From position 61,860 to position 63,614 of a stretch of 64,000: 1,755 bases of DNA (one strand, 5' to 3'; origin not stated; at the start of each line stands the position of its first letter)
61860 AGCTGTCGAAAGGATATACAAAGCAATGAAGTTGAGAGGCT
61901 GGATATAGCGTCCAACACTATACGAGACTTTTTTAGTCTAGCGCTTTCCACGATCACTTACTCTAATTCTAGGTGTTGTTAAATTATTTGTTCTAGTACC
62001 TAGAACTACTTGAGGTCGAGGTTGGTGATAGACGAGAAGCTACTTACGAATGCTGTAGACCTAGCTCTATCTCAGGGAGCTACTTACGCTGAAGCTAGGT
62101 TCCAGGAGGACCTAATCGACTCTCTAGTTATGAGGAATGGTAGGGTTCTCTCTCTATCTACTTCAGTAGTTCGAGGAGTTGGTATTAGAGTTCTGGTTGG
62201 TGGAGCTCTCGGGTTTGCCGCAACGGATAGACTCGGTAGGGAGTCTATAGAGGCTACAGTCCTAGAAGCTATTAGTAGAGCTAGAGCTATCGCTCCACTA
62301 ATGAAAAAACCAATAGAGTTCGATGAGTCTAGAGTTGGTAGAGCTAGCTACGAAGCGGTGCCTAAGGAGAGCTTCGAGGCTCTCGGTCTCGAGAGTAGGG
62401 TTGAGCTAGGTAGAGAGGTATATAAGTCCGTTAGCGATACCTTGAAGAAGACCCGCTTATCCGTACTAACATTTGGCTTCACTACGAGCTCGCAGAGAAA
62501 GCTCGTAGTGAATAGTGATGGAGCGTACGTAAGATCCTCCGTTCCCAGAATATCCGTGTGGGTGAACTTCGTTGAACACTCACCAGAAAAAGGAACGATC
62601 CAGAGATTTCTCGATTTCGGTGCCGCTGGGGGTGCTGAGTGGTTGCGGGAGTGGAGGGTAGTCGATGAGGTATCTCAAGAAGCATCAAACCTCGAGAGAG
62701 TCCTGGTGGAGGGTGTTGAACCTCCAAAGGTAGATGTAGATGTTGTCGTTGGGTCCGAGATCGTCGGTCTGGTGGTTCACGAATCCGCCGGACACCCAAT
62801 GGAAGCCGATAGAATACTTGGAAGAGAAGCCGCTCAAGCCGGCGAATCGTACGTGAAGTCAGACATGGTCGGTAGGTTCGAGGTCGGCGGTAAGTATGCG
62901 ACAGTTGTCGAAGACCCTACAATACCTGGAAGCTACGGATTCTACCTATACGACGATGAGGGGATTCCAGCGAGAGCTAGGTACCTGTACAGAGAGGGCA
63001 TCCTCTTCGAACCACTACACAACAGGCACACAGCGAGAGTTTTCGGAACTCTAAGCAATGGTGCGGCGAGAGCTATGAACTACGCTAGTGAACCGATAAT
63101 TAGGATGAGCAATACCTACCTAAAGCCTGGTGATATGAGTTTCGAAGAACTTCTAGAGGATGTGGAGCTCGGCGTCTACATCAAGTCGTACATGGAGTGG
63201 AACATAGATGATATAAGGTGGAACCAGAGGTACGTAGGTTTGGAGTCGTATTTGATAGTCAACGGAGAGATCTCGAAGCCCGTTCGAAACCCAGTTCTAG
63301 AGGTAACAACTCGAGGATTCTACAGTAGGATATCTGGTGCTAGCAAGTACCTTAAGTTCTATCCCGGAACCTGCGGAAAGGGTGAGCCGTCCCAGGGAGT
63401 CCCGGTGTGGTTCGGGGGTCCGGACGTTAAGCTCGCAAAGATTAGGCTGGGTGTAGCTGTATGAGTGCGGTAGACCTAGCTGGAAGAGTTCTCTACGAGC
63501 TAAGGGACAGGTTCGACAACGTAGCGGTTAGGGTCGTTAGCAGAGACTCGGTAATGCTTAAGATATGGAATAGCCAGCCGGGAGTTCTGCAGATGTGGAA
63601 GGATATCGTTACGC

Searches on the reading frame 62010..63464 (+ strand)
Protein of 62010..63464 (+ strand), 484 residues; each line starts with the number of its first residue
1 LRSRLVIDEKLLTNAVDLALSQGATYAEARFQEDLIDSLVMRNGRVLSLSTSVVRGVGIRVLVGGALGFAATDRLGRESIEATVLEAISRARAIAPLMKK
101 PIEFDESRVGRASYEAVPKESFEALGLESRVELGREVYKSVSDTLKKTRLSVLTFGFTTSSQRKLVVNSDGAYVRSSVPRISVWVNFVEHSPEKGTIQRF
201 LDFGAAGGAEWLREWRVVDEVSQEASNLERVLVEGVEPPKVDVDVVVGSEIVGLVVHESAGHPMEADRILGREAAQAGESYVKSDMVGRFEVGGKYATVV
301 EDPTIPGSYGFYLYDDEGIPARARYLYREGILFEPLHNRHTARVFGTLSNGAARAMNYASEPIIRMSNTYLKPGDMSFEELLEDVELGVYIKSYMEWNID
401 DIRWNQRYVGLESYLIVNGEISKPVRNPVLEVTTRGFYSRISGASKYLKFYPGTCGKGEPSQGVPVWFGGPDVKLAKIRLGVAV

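Call 40: find_encoding_contigs(protein=window:62010-63464:+, flank=10000, max_places=3)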
Protein window:62010-63464:+ (484 aa): no gene with exactly this product is on record in the collection.
